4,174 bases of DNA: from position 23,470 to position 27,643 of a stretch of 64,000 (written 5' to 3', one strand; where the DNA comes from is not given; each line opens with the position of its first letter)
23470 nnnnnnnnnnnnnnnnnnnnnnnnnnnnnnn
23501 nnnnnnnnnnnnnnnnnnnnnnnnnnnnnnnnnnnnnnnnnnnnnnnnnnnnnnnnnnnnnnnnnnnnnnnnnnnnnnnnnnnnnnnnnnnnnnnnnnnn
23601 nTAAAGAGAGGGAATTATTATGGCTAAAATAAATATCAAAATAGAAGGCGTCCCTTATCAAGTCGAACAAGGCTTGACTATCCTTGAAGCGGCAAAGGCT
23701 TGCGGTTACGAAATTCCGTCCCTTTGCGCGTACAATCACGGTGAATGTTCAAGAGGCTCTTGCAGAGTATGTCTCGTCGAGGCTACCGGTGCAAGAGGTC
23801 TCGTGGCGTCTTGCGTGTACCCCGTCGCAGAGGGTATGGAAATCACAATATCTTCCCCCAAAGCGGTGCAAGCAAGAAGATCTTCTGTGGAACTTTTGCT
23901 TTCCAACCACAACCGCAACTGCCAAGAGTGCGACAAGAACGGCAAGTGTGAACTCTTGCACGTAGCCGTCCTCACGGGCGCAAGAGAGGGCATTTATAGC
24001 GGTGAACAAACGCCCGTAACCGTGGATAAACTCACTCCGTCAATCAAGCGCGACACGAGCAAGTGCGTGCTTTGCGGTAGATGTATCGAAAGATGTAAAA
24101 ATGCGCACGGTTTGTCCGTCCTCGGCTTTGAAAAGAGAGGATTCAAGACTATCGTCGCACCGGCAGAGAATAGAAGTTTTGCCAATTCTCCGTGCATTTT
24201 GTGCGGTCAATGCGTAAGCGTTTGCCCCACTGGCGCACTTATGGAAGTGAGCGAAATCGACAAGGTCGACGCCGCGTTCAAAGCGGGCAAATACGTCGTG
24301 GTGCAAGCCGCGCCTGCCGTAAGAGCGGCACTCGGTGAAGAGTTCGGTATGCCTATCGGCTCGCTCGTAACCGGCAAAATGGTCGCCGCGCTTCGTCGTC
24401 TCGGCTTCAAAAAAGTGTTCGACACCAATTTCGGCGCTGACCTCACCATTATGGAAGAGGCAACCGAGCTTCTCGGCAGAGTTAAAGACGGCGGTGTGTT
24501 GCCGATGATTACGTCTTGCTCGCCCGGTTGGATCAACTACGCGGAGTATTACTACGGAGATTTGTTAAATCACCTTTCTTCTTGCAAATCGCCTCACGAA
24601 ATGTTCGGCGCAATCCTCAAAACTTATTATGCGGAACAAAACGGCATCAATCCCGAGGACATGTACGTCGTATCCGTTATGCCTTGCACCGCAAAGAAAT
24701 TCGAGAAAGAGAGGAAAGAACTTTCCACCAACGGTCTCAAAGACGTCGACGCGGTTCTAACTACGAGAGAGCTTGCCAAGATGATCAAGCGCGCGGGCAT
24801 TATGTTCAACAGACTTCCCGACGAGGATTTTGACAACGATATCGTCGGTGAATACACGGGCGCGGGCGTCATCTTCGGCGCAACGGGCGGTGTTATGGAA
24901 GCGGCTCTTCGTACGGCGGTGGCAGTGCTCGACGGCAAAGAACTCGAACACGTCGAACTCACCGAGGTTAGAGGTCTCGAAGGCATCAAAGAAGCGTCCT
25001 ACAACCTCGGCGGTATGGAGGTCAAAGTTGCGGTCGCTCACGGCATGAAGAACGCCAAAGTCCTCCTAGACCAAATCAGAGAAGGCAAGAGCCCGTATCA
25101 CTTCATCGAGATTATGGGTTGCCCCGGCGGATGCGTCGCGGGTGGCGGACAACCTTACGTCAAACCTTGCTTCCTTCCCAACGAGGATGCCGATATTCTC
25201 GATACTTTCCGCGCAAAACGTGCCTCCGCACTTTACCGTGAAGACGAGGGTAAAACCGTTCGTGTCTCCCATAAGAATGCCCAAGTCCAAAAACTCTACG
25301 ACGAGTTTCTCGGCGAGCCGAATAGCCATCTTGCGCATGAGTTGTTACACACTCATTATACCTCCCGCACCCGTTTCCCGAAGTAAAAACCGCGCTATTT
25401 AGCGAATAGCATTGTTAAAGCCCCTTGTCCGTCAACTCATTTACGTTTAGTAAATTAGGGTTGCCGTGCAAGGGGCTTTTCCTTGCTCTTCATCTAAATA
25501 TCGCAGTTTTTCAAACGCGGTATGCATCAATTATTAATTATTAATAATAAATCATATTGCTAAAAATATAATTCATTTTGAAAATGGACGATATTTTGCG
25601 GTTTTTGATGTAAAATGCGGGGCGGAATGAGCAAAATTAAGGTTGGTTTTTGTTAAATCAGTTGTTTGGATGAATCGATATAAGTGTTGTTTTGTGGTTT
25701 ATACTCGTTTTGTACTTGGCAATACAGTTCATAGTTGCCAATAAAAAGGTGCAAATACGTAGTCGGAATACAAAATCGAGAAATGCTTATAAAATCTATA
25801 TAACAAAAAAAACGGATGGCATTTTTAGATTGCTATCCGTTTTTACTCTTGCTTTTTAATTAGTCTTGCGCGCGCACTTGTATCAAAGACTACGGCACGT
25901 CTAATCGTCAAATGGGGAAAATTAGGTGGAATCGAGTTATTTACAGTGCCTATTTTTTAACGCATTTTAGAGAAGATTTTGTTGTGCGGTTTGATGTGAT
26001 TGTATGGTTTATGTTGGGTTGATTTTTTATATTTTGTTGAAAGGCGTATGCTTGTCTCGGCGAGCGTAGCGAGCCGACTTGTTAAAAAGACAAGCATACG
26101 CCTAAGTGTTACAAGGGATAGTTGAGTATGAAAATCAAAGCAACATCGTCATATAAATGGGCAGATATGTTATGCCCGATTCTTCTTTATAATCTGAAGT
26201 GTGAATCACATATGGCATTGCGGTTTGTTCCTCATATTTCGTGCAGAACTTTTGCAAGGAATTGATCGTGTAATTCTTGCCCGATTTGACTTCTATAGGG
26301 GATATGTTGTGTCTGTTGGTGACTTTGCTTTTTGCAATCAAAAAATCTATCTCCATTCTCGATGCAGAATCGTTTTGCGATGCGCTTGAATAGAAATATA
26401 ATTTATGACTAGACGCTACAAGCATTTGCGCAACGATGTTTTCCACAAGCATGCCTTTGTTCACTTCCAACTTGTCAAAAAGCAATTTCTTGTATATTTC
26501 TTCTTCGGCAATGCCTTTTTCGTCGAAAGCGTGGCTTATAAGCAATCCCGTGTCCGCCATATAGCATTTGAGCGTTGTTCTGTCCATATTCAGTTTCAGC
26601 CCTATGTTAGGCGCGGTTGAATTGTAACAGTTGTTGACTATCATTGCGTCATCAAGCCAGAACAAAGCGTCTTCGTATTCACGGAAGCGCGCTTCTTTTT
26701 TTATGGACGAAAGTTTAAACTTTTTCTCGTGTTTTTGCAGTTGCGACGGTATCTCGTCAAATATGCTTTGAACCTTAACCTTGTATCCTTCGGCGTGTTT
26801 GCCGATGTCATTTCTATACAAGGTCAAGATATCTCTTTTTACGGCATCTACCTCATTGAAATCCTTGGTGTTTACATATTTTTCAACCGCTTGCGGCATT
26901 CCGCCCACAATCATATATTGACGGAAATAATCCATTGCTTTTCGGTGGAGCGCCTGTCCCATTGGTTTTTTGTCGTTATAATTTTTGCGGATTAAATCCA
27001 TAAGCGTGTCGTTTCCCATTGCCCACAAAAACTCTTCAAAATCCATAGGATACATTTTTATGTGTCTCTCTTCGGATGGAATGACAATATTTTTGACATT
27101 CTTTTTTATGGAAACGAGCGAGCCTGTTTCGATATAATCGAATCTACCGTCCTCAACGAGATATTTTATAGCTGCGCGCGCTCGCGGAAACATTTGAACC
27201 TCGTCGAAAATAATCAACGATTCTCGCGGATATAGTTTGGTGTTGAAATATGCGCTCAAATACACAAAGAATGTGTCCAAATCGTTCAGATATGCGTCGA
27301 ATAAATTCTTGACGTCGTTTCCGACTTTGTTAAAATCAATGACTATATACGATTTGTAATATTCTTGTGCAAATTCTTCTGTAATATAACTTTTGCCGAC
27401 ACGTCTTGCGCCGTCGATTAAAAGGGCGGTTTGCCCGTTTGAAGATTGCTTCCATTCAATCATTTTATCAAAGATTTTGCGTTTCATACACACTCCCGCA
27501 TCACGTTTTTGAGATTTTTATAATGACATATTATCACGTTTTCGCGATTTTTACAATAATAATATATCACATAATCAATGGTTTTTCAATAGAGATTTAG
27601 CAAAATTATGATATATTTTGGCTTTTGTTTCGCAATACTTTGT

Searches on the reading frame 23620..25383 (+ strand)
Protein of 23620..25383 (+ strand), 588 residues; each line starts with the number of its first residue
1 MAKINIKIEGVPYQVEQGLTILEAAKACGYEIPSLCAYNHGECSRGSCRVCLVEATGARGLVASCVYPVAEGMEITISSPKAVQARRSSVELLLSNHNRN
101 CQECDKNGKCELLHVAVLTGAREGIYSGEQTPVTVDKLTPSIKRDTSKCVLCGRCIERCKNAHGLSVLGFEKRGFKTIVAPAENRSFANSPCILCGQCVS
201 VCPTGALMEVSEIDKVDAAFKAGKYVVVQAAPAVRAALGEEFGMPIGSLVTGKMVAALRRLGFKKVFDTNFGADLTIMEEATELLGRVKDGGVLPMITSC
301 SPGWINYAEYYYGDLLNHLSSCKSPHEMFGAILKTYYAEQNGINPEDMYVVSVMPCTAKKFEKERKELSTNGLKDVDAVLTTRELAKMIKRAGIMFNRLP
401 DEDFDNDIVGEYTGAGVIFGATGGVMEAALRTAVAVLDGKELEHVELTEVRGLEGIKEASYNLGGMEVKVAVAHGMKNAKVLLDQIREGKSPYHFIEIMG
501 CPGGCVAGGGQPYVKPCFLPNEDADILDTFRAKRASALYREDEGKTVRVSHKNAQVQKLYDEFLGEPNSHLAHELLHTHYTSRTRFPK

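Call 28: search_protein_families(library=pfam, proteins=[window:23620-25383:+], max_evalue=0.00001)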
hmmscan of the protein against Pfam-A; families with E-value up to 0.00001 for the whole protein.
window:23620-25383:+ (588 aa): 9 families
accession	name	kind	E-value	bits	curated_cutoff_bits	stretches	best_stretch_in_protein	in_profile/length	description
PF02906.19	Fe_hyd_lg_C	-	5.6e-101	337.7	22.1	1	224-509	1-245/245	Iron only hydrogenase large subunit, C-terminal domain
PF02256.22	Fe_hyd_SSU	-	9.5e-26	90.1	24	1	530-583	3-56/56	Iron hydrogenase small subunit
PF13510.11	Fer2_4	-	2e-19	69.9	22.8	1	3-77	3-79/82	2Fe-2S iron-sulfur cluster binding domain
PF10588.14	NADH-G_4Fe-4S_3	-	1.7e-10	40.7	27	1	86-122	1-37/40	NADH-ubiquinone oxidoreductase-G iron-sulfur binding region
PF00037.32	Fer4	-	3.2e-10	39.8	21.1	1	192-207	8-23/24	4Fe-4S binding domain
PF12837.12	Fer4_6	-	2.7e-07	30.7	25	0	190-207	7-24/24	4Fe-4S binding domain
PF22117.2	Fer4_Nqo3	-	4.2e-07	30.5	27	1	140-207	2-66/67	NADH-quinone oxidoreductase subunit 3, ferredoxin-like domain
PF12838.12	Fer4_7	-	9.1e-07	29.7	27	1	148-206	1-52/52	4Fe-4S dicluster domain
PF13237.11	Fer4_10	-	1.2e-06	28.8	25.5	0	142-203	2-53/53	4Fe-4S dicluster domain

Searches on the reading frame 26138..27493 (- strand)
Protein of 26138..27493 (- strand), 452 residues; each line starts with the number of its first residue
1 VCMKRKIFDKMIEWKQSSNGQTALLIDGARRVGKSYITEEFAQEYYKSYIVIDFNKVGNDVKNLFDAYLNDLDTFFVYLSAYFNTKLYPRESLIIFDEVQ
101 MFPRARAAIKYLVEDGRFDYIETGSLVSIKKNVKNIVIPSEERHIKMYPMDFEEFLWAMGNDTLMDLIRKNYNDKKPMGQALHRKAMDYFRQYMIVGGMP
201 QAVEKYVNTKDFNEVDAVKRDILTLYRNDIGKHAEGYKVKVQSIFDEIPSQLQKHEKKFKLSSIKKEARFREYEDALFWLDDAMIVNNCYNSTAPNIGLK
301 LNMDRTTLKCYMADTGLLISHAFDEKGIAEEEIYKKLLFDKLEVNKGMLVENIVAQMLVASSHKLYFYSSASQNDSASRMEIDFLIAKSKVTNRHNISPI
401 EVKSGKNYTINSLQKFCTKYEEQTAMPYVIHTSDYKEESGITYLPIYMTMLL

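Call 28: search_protein_families(library=pfam, proteins=[window:26138-27493:-], max_evalue=0.00001)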
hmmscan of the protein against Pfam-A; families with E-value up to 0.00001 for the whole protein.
window:26138-27493:- (452 aa): 2 families
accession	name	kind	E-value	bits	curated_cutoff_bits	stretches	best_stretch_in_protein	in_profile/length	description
PF13635.12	DUF4143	-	5.8e-24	85.1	28.1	1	228-405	2-160/160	Domain of unknown function (DUF4143)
PF13173.12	AAA_14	-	1.1e-22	80.8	27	1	22-156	3-129/129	AAA domain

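Call 79: search_protein_families(library=padloc, proteins=[window:26138-27493:-], max_evalue=0.01)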
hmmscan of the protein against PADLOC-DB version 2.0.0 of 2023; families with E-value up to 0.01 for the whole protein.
window:26138-27493:- (452 aa): 7 families
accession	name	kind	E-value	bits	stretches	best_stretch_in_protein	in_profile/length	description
PDLC04786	PDC-S01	-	1e-121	404.8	1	1-451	1-431/439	-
PDLC04792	PDC-S01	-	4.2e-115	382.9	1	3-452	2-433/452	-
PDLC04788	PDC-S01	-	9.5e-77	256.8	1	1-432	1-410/448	-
PDLC04787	PDC-S01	-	1.1e-19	68.7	1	3-447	11-403/412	-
PDLC04789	PDC-S01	-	2.4e-13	47.9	1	3-209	2-171/375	-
PDLC04790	PDC-S01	-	1.2e-11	41.9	2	18-206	24-190/422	-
PDLC04791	PDC-S01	-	1.3e-08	32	1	344-426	299-373/395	-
